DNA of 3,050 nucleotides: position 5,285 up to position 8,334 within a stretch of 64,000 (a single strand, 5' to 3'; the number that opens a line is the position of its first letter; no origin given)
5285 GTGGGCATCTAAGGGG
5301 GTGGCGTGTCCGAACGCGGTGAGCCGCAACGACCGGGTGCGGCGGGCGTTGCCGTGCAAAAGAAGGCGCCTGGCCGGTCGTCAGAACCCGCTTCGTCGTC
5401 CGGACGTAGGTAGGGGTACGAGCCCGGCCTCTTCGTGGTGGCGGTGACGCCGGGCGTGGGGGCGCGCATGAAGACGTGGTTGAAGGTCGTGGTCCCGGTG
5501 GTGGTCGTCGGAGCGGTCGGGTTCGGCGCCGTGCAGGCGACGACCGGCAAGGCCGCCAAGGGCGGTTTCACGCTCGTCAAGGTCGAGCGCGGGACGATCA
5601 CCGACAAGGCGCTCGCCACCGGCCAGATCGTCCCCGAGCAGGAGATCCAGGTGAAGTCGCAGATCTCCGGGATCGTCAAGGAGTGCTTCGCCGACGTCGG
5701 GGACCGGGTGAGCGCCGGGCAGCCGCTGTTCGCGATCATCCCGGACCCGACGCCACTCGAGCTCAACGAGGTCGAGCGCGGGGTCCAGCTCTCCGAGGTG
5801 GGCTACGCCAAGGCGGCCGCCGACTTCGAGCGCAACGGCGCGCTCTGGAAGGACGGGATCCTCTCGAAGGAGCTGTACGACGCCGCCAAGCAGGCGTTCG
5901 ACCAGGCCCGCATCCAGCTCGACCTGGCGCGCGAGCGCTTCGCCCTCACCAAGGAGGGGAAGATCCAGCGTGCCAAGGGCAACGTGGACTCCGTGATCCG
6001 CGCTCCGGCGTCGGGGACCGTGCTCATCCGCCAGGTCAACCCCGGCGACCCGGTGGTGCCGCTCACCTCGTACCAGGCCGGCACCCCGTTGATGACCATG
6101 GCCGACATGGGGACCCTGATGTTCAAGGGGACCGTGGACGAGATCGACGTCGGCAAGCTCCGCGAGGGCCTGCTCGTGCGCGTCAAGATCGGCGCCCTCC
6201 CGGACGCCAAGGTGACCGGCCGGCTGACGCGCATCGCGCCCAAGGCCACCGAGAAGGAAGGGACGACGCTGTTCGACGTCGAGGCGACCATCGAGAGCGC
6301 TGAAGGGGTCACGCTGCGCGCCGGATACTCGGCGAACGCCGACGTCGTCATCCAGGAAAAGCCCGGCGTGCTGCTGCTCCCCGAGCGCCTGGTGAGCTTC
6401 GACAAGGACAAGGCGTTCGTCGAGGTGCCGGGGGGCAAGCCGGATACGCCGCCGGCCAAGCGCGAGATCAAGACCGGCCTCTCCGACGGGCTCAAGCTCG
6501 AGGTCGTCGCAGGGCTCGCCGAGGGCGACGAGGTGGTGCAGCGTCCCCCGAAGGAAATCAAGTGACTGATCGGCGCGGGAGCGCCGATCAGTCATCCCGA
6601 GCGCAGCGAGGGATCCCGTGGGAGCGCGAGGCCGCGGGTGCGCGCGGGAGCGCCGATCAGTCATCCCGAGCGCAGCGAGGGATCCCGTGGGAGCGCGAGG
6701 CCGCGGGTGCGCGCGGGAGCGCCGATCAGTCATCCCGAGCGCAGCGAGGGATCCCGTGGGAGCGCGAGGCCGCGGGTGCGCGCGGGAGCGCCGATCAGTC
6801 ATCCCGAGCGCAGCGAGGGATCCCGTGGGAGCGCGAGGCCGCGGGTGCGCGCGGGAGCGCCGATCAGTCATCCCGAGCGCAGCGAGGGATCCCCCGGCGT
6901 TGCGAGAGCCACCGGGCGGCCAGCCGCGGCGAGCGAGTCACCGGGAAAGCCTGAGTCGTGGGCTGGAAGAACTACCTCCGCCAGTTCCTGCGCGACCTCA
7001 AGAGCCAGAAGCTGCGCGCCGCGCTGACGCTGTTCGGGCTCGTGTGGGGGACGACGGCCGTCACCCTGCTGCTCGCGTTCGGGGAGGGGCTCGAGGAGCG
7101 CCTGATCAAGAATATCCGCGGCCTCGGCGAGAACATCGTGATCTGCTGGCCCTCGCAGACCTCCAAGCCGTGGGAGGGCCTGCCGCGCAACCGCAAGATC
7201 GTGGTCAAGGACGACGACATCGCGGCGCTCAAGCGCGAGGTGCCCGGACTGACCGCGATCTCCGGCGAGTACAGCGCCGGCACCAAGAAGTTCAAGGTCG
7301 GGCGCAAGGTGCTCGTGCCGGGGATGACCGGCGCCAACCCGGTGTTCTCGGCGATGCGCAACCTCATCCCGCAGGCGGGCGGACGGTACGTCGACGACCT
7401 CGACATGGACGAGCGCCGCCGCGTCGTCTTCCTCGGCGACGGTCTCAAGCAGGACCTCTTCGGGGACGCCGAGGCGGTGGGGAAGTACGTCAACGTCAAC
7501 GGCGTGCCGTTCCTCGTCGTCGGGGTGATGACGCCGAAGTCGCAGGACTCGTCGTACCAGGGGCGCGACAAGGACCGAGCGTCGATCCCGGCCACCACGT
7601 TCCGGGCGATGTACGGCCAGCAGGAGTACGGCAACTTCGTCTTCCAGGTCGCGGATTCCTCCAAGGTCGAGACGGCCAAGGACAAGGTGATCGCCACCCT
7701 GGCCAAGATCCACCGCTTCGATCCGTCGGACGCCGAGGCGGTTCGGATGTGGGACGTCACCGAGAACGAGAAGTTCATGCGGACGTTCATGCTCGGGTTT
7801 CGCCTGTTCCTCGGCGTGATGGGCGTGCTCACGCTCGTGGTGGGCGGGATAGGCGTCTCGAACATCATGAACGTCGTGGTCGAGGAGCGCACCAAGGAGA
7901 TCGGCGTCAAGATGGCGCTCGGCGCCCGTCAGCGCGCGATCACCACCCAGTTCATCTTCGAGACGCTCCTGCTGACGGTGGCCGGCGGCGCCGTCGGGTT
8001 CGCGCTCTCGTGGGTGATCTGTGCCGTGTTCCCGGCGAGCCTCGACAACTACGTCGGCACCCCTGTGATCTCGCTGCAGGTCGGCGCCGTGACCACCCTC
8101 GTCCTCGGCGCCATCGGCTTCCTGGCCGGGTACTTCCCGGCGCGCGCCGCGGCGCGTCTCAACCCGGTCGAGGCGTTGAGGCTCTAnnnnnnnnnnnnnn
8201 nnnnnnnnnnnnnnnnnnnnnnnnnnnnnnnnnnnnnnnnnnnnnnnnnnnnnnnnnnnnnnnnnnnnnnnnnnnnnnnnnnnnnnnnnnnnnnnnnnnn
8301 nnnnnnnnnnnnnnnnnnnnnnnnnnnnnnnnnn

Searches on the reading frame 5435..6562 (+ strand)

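Call 93: search_protein_families(library=pfam, proteins=[window:5435-6562:+])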
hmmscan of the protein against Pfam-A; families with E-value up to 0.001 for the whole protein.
window:5435-6562:+ (376 aa): 3 families
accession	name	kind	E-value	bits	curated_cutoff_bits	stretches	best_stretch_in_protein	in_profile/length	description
PF13437.12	HlyD_3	-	1.9e-19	70.8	22.2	1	187-297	1-106/106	HlyD family secretion protein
PF16576.10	HlyD_D23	-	3.4e-15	56.3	30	1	163-274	80-191/214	Barrel-sandwich domain of CusB or HlyD membrane-fusion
PF00364.28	Biotin_lipoyl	-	0.00027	21.2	22.1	0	70-101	42-73/73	Biotin-requiring enzyme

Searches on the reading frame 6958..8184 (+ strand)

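Call 93: search_protein_families(library=pfam, proteins=[window:6958-8184:+])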
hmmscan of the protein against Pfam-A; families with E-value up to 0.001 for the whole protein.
window:6958-8184:+ (409 aa): 2 families
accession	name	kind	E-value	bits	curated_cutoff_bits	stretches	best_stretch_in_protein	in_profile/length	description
PF12704.14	MacB_PCD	-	1.2e-32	114.3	27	1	22-245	2-205/207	MacB-like periplasmic core domain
PF02687.27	FtsX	-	1.4e-16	61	25.5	1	287-403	2-120/120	FtsX-like permease C-terminal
